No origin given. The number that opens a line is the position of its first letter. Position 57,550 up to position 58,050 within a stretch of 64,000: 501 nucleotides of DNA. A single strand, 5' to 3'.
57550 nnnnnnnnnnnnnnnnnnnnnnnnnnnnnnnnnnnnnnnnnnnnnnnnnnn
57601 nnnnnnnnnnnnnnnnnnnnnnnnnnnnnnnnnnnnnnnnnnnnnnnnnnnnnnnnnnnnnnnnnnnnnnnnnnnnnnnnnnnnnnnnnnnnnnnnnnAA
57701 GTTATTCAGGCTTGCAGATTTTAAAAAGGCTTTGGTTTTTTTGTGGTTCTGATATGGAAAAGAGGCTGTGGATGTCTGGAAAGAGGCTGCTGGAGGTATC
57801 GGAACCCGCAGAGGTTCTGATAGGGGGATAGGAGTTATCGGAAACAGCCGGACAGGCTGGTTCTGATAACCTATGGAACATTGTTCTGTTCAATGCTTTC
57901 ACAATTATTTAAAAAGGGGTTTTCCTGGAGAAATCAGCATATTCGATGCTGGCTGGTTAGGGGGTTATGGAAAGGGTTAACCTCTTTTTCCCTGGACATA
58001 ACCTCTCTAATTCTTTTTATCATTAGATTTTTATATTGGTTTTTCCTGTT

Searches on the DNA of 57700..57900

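Call 22: search_rna_families(source=window, start=57700, end=57900, threshold=evalue, max_evalue=10, show_alignments=3)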
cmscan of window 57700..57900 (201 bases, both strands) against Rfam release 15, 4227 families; matches with E-value up to 10: 7.
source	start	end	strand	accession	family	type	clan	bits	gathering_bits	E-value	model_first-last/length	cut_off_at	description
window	57747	57823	+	RF01516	v-snoRNA-1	Gene; snRNA; snoRNA; CD-box;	-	15.1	75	0.68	1-65/65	no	Human herpesvirus 1 small nucleolar RNA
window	57836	57869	+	RF03869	mir-2834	Gene; miRNA;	-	14.9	87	1.5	14-52/63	no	mir-2834 microRNA precursor family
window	57798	57892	+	RF02037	IMES-4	Gene;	-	13.4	48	7.9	1-80/80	no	IMES-4 RNA motif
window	57874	57900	+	RF03667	MIR1031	Gene; miRNA;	-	11.6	100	1.5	1-27/183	3'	MIR1031 microRNA precursor family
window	57813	57883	+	RF02207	WT1-AS_5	Gene; lncRNA;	-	9.9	80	3.6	1-79/79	no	WT1 antisense RNA conserved region 5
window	57727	57754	+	RF02288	TtnuCD11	Gene; snRNA; snoRNA; CD-box;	-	9.4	70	8.4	46-74/74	no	Tetrahymena snoRNA TtnuCD11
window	57719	57745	-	RF02248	Six3os1_3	Gene; lncRNA;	-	8.7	40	5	46-75/75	no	Six3os1 conserved region 3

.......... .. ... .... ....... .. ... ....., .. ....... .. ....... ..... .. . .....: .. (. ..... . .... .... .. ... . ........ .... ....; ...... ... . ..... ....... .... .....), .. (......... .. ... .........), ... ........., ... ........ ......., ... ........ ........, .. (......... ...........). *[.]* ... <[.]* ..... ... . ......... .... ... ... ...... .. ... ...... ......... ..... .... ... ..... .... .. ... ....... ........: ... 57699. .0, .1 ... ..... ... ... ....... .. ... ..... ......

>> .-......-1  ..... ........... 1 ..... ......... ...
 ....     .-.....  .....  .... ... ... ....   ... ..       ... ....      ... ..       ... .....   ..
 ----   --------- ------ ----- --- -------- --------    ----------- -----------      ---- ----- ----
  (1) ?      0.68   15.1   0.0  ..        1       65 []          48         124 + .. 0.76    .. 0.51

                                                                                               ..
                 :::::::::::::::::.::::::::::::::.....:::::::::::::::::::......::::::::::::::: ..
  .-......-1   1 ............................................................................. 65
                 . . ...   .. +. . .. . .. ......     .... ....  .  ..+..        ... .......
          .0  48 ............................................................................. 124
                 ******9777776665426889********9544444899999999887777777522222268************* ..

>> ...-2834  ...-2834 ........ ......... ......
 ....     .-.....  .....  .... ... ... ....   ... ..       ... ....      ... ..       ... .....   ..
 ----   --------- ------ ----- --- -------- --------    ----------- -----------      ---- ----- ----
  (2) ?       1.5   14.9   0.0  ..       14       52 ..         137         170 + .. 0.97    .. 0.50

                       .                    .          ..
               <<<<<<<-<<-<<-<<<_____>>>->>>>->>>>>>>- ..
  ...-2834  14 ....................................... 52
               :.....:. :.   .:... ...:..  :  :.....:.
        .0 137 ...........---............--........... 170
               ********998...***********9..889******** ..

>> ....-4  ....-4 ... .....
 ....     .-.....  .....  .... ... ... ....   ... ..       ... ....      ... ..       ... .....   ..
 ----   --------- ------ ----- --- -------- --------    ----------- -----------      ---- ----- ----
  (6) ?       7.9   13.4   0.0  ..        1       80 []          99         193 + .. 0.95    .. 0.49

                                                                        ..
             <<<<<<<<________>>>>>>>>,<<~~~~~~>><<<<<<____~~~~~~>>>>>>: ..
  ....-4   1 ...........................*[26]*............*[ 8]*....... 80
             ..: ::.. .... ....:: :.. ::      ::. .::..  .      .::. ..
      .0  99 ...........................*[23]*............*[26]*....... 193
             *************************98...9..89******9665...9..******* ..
